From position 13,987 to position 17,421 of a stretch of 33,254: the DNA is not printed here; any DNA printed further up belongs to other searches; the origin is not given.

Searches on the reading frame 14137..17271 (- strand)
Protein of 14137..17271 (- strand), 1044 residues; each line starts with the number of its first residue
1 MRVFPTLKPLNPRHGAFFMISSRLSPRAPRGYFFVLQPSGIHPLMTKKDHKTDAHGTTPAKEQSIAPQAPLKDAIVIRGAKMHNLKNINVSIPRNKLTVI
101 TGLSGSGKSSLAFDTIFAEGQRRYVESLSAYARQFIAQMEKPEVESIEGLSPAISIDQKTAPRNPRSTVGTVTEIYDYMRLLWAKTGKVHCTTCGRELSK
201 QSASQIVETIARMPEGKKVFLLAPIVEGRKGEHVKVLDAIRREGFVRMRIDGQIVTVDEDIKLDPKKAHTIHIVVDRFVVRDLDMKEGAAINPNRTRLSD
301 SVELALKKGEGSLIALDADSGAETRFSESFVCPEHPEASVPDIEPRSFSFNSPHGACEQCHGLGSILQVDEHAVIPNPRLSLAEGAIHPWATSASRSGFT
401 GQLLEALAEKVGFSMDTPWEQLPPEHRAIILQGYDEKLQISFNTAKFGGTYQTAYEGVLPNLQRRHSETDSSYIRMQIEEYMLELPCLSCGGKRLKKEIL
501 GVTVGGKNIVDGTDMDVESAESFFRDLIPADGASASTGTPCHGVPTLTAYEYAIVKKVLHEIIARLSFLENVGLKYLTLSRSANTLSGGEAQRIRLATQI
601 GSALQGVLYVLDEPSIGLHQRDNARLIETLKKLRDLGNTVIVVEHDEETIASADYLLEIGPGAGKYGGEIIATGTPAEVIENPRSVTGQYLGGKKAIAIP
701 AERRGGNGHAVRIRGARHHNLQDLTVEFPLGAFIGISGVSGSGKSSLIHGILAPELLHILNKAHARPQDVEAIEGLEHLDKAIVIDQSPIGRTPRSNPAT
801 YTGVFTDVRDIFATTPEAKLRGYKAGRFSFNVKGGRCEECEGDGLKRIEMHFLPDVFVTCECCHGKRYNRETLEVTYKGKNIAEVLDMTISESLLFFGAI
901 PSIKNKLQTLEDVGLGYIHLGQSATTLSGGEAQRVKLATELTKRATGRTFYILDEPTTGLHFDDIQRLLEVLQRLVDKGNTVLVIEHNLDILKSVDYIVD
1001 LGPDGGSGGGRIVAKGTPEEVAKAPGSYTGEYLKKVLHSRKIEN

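Call 28: search_protein_families(library=pfam, proteins=[window:14137-17271:-], max_evalue=0.0001)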
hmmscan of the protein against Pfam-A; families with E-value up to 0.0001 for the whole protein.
window:14137-17271:- (1044 aa): 10 families
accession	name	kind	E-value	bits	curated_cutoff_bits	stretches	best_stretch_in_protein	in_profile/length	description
PF17760.6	UvrA_inter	-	5.7e-35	119.9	23.3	1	201-316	1-106/109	UvrA interaction domain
PF17755.6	UvrA_DNA-bind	-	1.1e-34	119.4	23.2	1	370-480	1-110/110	UvrA DNA-binding domain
PF00005.33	ABC_tran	-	8.5e-21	75.4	25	0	906-958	88-137/137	ABC transporter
PF02463.25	SMC_N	-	7.5e-15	55.4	40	1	84-659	12-211/220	RecF/RecN/SMC N terminal domain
PF20703.3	nSTAND1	-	1.3e-07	32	27.1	0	717-762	19-60/379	Novel STAND NTPase 1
PF13191.12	AAA_16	-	5.9e-07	30.6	32.6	0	89-137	18-70/167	AAA ATPase domain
PF13555.12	AAA_29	-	6.7e-07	29.4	27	0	89-111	16-38/61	P-loop containing region of AAA domain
PF13304.12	AAA_21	-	3.1e-06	27.9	27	0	933-984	243-295/304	AAA domain, putative AbiEii toxin, Type IV TA system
PF13476.12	AAA_23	-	2.3e-05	25.6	27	0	77-111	4-35/201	AAA domain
PF03193.22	RsgA_GTPase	-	4.7e-05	23.7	30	0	42-112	55-123/174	RsgA GTPase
